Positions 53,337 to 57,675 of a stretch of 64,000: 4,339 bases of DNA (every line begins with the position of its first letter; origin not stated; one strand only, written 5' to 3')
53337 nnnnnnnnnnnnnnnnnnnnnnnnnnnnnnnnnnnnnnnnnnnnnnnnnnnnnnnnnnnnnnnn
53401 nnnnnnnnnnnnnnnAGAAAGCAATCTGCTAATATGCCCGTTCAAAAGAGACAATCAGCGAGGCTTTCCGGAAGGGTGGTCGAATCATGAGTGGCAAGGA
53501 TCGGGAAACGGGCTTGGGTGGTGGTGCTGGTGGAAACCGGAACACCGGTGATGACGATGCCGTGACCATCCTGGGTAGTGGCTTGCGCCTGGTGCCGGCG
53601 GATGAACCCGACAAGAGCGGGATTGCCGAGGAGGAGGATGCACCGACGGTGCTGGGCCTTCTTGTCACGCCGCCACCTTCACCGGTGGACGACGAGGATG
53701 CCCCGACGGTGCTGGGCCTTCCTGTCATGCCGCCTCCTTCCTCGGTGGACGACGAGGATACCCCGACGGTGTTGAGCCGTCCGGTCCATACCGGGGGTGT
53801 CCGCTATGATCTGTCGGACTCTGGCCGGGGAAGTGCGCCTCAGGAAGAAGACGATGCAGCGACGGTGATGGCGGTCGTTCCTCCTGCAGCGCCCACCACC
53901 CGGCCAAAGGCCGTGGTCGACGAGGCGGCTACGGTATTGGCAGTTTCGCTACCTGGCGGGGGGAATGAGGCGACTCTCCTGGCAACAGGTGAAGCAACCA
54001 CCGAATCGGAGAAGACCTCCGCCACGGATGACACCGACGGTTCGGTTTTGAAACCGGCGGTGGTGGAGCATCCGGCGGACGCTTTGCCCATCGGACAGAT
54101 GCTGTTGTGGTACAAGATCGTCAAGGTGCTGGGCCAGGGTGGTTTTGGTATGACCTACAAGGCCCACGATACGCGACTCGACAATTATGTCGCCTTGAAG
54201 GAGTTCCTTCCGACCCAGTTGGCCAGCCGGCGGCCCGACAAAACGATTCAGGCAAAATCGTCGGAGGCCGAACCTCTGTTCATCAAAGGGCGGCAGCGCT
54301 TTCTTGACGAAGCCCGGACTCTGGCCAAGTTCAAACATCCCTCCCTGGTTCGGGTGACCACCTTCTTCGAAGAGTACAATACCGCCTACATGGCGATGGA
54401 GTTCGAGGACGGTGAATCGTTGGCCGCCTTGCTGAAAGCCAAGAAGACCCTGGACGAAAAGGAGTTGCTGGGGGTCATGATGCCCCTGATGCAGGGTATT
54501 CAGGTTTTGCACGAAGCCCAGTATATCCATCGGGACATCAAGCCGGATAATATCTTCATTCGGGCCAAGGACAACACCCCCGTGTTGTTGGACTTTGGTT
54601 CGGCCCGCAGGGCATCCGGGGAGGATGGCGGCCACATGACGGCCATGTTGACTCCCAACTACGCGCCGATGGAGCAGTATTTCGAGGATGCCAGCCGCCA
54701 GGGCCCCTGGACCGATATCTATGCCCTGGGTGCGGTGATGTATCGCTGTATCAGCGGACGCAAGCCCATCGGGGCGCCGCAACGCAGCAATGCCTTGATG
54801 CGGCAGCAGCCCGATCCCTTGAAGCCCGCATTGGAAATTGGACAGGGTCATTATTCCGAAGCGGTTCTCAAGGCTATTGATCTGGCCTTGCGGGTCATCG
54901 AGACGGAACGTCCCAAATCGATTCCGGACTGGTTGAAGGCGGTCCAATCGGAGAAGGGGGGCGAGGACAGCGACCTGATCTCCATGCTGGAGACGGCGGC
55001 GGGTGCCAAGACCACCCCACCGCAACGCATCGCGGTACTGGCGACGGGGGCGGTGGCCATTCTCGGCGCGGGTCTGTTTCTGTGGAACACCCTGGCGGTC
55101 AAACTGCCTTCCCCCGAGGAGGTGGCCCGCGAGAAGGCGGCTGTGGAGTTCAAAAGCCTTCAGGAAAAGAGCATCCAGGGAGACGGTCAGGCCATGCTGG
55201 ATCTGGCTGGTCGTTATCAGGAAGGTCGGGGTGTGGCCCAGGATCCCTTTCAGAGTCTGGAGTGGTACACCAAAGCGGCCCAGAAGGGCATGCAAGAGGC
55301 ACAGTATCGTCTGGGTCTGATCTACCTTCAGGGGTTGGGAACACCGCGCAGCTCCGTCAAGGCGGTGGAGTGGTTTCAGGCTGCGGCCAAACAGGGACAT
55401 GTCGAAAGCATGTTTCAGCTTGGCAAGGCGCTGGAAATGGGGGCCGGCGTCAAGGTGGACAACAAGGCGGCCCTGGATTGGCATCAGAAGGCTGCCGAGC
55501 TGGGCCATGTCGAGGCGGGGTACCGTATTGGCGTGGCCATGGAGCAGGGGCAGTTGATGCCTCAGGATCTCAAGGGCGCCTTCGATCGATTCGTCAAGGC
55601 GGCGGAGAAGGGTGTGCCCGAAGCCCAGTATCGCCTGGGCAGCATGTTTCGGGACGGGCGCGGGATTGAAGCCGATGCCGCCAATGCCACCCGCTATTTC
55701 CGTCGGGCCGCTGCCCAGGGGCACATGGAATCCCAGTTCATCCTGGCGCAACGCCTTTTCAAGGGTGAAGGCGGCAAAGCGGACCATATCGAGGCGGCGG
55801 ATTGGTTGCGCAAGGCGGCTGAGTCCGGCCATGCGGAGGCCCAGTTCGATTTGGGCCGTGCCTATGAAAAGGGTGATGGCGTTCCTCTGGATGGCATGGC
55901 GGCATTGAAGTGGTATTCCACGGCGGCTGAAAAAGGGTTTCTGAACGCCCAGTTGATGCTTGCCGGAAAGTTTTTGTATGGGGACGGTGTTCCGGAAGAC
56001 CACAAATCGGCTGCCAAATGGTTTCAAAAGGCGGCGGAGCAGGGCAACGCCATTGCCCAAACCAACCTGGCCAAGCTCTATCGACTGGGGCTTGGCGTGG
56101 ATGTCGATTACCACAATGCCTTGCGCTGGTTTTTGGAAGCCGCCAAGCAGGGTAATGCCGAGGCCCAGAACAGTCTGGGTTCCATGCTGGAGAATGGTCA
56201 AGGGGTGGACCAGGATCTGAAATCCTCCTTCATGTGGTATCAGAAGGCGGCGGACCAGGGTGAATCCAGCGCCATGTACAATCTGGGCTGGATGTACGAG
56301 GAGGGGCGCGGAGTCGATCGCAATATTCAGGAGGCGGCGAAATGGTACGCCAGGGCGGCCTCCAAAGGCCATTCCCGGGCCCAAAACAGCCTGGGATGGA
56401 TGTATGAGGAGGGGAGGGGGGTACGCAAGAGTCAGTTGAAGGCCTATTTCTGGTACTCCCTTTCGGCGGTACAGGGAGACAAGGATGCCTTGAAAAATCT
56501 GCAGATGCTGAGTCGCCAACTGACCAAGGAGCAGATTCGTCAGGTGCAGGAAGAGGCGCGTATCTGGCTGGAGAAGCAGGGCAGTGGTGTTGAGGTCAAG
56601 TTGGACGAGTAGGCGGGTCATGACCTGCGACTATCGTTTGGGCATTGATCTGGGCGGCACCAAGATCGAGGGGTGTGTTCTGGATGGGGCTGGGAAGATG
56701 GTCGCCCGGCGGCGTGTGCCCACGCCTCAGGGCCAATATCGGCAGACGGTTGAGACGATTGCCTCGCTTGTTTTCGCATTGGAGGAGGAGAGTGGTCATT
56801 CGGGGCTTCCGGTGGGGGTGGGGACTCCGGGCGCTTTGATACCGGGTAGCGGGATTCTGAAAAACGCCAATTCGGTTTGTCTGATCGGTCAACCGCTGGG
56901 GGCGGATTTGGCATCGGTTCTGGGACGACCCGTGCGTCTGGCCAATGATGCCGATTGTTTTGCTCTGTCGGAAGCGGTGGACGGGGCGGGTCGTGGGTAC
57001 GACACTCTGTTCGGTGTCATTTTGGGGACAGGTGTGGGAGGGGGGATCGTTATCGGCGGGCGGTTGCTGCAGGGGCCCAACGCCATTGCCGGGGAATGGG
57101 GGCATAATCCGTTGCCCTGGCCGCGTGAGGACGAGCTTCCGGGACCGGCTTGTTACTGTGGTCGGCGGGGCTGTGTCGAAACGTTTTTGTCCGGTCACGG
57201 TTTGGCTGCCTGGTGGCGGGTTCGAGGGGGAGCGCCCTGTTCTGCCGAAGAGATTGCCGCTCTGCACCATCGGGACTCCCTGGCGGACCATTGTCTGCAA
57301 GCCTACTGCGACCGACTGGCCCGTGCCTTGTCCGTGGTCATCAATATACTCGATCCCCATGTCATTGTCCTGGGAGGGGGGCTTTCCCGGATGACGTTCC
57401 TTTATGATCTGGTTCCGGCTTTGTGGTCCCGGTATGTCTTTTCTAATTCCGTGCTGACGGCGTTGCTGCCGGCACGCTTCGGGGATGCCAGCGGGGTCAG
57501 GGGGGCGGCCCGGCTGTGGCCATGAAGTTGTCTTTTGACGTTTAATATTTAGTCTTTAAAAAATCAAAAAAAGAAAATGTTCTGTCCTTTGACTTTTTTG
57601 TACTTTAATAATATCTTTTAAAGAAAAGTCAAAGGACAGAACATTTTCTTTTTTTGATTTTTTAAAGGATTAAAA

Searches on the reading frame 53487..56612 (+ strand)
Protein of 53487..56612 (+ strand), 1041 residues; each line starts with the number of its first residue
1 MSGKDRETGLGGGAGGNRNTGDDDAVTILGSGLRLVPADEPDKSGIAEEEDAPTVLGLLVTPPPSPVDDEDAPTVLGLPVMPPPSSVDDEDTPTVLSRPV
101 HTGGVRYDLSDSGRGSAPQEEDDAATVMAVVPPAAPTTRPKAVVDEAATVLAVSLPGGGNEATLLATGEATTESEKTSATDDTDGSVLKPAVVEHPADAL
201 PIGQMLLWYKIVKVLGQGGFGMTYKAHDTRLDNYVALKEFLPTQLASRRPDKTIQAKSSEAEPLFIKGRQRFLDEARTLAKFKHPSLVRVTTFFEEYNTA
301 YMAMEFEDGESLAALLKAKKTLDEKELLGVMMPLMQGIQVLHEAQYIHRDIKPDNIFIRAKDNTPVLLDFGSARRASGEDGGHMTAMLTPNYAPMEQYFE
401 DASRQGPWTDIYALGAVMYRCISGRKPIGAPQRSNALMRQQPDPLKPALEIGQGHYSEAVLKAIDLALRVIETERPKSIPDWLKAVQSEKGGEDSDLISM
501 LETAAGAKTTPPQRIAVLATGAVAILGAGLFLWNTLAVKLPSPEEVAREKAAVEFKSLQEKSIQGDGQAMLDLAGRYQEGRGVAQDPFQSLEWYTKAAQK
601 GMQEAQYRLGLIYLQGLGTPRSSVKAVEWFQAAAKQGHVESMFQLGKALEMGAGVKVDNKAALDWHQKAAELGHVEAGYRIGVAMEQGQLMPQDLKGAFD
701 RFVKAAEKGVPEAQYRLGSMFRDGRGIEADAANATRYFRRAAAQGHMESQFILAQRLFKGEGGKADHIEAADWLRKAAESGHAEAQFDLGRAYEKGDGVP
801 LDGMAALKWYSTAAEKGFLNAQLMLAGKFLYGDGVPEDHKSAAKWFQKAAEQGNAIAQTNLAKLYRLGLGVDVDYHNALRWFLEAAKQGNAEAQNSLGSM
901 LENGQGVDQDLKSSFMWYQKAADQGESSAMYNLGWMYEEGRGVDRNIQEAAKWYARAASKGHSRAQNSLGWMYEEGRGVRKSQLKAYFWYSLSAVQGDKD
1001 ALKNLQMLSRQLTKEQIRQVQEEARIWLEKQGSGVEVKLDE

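Call 85: search_protein_families(library=pfam, proteins=[window:53487-56612:+], max_evalue=0.0001)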
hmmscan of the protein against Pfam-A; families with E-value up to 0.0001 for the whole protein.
window:53487-56612:+ (1041 aa): 4 families
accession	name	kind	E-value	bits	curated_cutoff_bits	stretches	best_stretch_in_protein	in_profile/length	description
PF08238.18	Sel1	-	9.3e-104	336.7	30.7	11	927-962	1-36/36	Sel1 repeat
PF00069.31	Pkinase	-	1.9e-36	126.2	31.7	1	209-435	1-204/263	Protein kinase domain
PF07714.23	PK_Tyr_Ser-Thr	-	4.5e-19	69.2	23.1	1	211-432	3-209/258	Protein tyrosine and serine/threonine kinase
PF23310.1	TPR_27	-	2.2e-09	37.4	27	0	591-634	49-92/110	Plant tetratrico peptide repeats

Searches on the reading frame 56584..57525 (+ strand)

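Call 85: search_protein_families(library=pfam, proteins=[window:56584-57525:+], max_evalue=0.0001)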
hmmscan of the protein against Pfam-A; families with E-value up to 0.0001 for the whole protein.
window:56584-57525:+ (313 aa): 1 family
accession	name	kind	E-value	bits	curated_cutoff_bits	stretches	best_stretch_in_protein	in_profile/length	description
PF00480.26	ROK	-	1e-72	245.6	22.9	1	19-312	2-291/294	ROK family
